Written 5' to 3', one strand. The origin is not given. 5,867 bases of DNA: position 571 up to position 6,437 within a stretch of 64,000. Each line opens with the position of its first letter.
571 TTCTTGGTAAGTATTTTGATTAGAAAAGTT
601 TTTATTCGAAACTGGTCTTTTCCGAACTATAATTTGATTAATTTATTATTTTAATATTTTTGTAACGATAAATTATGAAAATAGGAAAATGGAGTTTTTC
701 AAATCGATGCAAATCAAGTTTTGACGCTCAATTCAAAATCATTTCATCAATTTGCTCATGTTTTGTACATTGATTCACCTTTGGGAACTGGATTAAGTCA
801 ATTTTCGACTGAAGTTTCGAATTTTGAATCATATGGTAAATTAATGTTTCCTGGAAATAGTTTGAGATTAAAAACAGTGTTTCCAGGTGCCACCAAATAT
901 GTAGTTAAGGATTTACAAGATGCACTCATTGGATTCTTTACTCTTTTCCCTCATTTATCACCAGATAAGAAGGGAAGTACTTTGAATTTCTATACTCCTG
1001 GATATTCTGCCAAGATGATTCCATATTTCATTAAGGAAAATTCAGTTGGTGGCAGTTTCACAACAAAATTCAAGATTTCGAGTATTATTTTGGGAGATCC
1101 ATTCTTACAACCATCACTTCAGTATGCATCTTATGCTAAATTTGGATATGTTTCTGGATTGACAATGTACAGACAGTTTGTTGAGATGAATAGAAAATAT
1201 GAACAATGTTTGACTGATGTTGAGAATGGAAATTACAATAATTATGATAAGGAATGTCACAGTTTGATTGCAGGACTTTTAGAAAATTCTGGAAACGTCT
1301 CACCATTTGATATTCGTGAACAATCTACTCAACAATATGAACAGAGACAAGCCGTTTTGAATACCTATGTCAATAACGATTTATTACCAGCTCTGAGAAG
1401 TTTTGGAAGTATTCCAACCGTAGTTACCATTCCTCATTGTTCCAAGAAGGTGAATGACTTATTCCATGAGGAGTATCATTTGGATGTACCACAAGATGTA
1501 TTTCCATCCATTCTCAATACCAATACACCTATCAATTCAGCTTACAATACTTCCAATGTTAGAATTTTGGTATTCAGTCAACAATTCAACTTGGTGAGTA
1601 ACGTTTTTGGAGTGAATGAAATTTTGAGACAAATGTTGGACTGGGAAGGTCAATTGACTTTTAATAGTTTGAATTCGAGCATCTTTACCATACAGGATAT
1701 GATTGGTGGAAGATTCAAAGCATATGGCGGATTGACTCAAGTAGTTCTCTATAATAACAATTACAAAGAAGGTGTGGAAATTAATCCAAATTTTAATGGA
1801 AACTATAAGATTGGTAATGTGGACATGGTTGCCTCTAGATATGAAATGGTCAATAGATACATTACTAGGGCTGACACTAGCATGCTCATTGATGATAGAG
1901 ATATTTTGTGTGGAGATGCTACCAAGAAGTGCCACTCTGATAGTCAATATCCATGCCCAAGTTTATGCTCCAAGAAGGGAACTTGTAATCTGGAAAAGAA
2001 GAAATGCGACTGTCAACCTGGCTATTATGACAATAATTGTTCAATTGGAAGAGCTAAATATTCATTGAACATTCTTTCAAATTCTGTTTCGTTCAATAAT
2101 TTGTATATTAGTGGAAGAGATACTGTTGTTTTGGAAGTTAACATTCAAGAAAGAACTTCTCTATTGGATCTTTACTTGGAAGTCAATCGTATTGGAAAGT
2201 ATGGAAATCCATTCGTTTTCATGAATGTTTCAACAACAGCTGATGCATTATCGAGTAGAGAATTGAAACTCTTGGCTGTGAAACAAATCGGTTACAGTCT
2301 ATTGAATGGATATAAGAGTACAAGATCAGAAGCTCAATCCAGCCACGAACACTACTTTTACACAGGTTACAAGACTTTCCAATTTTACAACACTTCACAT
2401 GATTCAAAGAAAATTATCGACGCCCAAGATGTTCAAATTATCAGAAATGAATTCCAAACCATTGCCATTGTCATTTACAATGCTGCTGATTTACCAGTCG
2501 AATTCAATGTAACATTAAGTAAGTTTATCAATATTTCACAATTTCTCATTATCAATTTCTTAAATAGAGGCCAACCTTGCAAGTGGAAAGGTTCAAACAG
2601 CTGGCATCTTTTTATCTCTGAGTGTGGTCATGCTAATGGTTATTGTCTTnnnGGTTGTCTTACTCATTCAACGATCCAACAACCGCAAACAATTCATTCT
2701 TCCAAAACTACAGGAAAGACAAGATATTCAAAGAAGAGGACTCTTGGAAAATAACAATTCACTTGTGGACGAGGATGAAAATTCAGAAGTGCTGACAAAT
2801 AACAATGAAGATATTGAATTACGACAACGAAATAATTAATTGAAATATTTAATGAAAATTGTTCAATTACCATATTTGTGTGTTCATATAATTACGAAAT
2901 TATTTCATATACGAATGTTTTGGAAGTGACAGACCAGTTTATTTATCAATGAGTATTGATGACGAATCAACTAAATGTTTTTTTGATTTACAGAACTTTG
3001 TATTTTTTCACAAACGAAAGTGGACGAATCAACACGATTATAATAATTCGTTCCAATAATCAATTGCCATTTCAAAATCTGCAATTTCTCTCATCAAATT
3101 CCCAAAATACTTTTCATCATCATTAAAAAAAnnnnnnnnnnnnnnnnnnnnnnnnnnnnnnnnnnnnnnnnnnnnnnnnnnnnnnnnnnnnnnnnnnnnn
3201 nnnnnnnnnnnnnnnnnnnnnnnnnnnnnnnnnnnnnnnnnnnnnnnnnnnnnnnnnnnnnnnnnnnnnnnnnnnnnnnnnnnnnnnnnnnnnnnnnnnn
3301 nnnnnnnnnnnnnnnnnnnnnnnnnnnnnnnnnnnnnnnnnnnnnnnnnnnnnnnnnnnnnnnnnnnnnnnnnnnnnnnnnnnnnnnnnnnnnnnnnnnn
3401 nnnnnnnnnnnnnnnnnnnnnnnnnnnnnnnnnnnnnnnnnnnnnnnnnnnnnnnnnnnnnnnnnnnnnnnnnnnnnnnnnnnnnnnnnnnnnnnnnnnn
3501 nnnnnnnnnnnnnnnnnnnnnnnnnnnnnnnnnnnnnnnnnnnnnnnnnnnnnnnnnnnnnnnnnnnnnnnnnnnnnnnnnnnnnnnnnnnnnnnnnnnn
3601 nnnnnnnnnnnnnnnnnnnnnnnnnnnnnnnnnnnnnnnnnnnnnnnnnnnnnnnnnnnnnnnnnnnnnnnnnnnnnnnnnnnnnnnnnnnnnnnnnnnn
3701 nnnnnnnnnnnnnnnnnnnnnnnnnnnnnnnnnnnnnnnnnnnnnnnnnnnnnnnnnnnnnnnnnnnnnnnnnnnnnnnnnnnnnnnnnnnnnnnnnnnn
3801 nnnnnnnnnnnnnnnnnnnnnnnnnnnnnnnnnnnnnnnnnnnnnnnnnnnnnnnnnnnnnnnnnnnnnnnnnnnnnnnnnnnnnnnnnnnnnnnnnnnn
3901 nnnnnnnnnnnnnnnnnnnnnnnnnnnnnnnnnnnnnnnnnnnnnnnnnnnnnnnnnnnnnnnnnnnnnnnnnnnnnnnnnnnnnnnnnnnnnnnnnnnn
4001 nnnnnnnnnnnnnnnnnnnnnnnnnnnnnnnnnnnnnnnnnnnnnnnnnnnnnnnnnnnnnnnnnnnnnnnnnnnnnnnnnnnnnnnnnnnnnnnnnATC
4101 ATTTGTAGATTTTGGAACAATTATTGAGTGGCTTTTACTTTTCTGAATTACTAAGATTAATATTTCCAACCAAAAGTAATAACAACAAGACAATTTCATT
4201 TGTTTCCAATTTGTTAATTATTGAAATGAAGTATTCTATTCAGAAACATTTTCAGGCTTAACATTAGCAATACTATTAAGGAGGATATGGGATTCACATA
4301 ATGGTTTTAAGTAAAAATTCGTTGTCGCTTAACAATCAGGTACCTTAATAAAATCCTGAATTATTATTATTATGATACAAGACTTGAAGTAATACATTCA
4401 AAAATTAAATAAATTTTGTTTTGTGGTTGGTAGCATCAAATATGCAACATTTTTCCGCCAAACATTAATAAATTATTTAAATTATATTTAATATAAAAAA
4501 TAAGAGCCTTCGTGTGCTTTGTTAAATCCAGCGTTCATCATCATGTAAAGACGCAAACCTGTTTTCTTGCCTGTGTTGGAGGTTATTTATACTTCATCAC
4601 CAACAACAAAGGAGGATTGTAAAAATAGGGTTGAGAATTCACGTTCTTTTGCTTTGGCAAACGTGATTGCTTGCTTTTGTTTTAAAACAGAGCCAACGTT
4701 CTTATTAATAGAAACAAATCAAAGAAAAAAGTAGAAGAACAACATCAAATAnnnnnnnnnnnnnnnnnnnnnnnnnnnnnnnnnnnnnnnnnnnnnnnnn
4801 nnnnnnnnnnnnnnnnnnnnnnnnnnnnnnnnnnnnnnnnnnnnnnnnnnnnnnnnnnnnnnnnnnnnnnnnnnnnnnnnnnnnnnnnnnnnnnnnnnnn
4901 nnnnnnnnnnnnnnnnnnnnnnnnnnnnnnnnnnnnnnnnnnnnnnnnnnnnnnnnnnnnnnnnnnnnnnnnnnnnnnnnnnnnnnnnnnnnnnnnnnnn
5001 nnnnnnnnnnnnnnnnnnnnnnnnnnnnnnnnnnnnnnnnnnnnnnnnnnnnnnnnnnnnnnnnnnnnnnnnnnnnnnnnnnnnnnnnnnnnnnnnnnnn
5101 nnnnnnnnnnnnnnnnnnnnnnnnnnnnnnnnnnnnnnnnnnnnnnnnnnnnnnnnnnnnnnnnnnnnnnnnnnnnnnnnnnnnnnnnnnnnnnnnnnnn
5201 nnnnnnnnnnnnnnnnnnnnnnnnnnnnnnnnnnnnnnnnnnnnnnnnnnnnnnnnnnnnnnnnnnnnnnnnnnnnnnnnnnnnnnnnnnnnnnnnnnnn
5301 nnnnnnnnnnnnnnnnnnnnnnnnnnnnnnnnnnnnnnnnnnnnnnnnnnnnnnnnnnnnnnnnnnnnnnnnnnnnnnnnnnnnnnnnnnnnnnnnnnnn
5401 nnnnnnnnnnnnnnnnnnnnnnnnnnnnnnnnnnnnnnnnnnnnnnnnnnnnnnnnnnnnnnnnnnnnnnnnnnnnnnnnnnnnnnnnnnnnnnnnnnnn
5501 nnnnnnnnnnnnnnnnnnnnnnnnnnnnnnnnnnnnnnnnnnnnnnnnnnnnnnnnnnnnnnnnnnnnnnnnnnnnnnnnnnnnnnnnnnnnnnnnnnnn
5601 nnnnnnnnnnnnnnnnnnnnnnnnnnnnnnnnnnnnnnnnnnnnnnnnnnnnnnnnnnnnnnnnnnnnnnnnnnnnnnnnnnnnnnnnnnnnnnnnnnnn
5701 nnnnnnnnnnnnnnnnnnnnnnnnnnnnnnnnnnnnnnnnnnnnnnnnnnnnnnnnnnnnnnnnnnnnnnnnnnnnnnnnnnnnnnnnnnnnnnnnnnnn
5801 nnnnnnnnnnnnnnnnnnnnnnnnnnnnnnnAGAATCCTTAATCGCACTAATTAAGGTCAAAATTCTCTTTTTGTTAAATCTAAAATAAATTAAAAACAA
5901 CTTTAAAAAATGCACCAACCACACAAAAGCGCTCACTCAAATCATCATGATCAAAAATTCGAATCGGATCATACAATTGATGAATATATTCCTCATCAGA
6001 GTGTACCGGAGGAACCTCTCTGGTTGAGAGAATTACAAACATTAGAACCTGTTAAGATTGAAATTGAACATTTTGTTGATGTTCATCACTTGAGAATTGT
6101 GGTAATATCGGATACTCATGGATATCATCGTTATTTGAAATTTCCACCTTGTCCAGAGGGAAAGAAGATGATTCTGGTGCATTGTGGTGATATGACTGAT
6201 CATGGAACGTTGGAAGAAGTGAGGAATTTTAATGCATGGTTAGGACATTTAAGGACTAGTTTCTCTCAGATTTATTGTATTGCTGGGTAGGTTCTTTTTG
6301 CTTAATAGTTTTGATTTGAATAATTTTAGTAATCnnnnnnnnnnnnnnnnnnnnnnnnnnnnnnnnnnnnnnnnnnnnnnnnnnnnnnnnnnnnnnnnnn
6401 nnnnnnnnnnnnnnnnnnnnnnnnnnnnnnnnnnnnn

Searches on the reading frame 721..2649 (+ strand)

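Call 77: search_protein_families(library=pfam, proteins=[window:721-2649:+], max_evalue=0.00001)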
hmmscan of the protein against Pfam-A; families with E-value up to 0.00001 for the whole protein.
window:721-2649:+ (643 aa): 1 family
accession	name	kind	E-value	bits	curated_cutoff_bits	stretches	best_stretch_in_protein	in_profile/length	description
PF00450.28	Peptidase_S10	-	1.6e-20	74.3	21.9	1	3-345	77-397/420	Serine carboxypeptidase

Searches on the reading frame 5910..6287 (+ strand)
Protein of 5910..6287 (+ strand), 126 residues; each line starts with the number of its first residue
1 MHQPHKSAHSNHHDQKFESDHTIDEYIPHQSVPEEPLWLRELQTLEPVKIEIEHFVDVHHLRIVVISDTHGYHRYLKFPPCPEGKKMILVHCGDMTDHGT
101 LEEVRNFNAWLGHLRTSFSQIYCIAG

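Call 4: search_protein_families(library=pfam, proteins=[window:5910-6287:+], max_evalue=1)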
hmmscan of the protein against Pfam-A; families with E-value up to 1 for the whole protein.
window:5910-6287:+ (126 aa): 2 families
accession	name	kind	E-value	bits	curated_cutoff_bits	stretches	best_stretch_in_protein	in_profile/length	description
PF00149.33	Metallophos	-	6.4e-05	23.9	21.5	1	61-126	1-68/191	Calcineurin-like phosphoesterase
PF12850.12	Metallophos_2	-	0.0077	16.7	27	1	61-107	1-48/154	Calcineurin-like phosphoesterase superfamily domain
